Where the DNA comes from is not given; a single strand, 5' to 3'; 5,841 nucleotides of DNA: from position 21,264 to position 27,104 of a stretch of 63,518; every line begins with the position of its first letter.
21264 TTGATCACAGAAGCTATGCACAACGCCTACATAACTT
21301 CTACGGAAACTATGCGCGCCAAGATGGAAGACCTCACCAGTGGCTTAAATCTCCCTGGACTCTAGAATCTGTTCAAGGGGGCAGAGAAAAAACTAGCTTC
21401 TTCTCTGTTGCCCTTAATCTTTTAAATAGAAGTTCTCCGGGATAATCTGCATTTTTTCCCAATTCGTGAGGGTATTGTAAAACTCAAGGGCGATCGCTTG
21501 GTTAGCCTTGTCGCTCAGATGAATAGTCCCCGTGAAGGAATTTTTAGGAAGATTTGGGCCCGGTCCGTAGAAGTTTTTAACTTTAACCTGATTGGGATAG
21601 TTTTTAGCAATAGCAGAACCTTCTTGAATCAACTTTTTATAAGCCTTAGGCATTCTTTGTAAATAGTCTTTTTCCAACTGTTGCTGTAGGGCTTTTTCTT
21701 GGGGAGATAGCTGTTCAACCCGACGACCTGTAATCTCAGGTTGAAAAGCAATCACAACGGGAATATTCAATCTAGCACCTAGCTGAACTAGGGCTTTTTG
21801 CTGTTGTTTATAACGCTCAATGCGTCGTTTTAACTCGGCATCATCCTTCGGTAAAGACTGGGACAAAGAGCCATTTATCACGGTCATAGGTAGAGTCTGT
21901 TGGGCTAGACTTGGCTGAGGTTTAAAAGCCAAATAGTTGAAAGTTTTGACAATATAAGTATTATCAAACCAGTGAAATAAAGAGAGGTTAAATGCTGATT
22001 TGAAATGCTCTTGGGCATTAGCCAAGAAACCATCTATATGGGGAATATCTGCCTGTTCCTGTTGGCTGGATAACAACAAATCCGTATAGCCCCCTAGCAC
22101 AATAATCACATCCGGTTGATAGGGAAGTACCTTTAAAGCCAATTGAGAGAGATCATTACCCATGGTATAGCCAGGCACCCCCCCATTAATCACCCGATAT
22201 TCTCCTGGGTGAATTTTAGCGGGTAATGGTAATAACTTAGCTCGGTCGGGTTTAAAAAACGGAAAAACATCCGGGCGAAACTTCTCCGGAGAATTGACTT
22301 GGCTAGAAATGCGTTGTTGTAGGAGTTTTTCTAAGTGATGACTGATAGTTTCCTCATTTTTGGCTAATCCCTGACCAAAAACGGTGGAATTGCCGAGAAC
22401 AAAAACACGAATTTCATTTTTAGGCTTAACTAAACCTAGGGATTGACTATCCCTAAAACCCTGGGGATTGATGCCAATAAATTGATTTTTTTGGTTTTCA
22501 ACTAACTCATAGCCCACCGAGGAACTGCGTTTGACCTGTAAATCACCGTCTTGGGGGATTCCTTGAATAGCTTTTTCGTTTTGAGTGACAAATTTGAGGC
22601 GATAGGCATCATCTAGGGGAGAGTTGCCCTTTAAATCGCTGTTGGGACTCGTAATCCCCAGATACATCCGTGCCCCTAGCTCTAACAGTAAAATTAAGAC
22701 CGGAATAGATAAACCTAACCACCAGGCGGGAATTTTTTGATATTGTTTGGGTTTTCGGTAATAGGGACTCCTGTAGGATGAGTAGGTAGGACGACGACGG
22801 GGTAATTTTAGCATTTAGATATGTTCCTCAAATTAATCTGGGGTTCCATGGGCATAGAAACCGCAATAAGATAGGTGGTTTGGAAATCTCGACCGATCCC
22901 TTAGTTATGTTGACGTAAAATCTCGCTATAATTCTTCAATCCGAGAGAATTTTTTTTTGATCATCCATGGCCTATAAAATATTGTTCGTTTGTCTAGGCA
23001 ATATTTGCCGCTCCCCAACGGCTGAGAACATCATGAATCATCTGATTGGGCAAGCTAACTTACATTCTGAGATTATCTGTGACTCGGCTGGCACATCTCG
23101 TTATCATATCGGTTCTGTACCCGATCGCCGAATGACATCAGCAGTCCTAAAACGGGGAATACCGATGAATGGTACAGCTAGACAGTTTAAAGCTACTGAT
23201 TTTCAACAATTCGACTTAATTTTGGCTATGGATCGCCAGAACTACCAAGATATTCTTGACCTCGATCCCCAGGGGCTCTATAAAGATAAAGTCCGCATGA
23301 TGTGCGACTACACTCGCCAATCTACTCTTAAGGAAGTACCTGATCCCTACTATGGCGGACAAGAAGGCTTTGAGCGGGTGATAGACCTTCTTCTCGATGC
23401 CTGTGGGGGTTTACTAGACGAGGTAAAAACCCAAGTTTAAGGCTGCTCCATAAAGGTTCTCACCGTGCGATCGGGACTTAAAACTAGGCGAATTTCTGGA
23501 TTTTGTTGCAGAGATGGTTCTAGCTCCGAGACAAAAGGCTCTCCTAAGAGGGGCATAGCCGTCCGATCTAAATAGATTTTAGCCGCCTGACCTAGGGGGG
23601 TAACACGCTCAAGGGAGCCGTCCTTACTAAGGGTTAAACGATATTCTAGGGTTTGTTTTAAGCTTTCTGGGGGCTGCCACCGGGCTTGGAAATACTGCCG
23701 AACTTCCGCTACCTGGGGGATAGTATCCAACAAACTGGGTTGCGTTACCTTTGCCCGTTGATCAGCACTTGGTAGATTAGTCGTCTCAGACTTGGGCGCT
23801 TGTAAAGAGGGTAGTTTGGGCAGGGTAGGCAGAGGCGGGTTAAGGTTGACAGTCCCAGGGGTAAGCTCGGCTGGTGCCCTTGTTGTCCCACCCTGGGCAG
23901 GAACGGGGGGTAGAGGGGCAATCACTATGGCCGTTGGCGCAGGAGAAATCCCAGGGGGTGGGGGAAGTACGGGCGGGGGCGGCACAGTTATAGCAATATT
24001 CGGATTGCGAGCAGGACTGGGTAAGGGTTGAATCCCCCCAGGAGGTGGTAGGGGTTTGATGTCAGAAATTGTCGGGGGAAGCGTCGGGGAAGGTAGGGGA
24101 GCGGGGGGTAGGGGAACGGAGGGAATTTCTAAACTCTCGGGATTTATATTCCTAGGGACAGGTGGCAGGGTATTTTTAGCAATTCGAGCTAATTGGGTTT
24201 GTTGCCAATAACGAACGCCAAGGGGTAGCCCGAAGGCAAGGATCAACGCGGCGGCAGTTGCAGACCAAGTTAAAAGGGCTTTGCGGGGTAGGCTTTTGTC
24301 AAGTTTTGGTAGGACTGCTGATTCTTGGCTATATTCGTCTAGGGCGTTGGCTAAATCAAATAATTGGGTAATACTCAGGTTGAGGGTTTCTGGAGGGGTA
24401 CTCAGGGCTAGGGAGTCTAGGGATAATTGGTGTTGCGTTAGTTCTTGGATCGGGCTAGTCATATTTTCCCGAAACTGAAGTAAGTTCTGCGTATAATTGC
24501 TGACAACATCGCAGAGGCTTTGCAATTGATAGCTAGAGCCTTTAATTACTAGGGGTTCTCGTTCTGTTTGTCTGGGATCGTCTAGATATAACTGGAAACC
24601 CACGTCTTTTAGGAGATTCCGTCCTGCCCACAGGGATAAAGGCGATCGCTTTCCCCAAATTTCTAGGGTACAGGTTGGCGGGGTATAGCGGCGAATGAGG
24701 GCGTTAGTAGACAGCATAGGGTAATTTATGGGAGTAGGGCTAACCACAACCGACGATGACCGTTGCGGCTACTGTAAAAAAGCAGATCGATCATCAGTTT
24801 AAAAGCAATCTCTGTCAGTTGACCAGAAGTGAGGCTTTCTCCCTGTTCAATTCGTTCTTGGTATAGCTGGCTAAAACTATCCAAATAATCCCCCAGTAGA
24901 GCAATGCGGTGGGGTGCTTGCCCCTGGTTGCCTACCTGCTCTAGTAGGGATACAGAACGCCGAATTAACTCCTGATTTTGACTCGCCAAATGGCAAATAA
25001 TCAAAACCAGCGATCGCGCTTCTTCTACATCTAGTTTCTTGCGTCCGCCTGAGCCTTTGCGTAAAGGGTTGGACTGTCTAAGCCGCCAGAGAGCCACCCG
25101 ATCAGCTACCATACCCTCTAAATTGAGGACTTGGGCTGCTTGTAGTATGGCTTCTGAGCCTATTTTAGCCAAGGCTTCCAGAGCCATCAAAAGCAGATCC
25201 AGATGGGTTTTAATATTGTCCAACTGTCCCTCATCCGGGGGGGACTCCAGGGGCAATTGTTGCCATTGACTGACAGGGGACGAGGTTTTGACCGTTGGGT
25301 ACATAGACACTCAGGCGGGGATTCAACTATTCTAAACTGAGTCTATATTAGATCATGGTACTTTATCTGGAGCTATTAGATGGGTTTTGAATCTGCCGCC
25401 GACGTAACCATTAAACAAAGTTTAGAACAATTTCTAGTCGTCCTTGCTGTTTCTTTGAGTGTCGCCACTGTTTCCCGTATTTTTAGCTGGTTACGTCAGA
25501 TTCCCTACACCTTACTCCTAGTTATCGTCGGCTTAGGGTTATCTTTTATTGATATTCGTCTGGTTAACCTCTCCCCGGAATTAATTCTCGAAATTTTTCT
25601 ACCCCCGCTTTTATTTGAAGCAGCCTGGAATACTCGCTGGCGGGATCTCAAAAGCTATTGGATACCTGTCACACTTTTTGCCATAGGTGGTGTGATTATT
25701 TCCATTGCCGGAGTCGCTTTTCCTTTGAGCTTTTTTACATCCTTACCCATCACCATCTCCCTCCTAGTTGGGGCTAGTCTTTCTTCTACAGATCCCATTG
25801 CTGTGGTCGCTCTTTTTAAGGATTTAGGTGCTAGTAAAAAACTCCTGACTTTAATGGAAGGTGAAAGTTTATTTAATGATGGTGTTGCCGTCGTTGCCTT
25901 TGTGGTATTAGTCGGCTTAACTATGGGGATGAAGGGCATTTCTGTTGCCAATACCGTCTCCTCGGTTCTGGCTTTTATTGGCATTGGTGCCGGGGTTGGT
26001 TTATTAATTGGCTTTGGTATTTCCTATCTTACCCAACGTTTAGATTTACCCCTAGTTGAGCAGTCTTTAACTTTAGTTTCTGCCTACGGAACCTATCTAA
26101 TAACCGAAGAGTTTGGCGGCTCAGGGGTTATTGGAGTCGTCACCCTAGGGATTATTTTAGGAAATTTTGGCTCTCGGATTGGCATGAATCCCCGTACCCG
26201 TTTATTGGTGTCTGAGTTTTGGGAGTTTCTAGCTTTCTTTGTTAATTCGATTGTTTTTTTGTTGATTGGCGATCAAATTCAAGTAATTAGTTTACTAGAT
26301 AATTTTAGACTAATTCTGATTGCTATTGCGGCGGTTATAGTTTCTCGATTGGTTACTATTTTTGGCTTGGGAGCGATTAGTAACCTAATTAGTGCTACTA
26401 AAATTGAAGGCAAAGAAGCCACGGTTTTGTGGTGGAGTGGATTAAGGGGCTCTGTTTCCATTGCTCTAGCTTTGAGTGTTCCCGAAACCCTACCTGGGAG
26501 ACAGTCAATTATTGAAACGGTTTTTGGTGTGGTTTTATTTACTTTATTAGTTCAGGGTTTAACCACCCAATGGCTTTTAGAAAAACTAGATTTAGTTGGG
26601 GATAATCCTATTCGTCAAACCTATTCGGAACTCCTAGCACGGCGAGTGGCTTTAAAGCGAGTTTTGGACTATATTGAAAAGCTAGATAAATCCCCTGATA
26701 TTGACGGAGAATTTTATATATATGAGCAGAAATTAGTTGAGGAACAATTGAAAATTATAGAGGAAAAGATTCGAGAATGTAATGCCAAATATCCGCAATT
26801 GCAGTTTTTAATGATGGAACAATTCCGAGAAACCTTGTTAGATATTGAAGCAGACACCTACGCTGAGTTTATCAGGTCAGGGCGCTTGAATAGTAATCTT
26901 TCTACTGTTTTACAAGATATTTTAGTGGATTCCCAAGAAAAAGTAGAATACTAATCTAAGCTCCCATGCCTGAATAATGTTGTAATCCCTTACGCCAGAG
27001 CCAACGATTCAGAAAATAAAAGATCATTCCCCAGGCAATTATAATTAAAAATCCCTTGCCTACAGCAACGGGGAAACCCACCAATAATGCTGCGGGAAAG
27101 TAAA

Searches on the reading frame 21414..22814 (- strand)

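Call 92: search_protein_families(library=pfam, proteins=[window:21414-22814:-], max_evalue=0.00001)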
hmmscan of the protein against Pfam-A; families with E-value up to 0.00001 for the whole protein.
window:21414-22814:- (466 aa): 1 family
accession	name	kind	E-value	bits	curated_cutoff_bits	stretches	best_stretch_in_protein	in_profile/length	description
PF13472.12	Lipase_GDSL_2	-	3.6e-06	28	32.9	0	206-311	33-107/178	GDSL-like Lipase/Acylhydrolase family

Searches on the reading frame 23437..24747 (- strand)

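Call 92: search_protein_families(library=pfam, proteins=[window:23437-24747:-], max_evalue=0.00001)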
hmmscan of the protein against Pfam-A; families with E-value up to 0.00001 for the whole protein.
window:23437-24747:- (436 aa): 1 family
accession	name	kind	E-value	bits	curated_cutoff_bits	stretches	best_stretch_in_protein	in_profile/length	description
PF14233.11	DUF4335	-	2.5e-30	106.2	27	1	19-156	1-151/186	Domain of unknown function (DUF4335)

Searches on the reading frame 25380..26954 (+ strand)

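Call 92: search_protein_families(library=pfam, proteins=[window:25380-26954:+], max_evalue=0.00001)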
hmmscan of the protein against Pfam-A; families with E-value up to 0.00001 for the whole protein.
window:25380-26954:+ (524 aa): 1 family
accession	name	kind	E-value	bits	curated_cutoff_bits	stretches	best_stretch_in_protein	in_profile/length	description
PF00999.27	Na_H_Exchanger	-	1.3e-68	232.1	26.2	1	27-402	5-375/375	Sodium/hydrogen exchanger, transmembrane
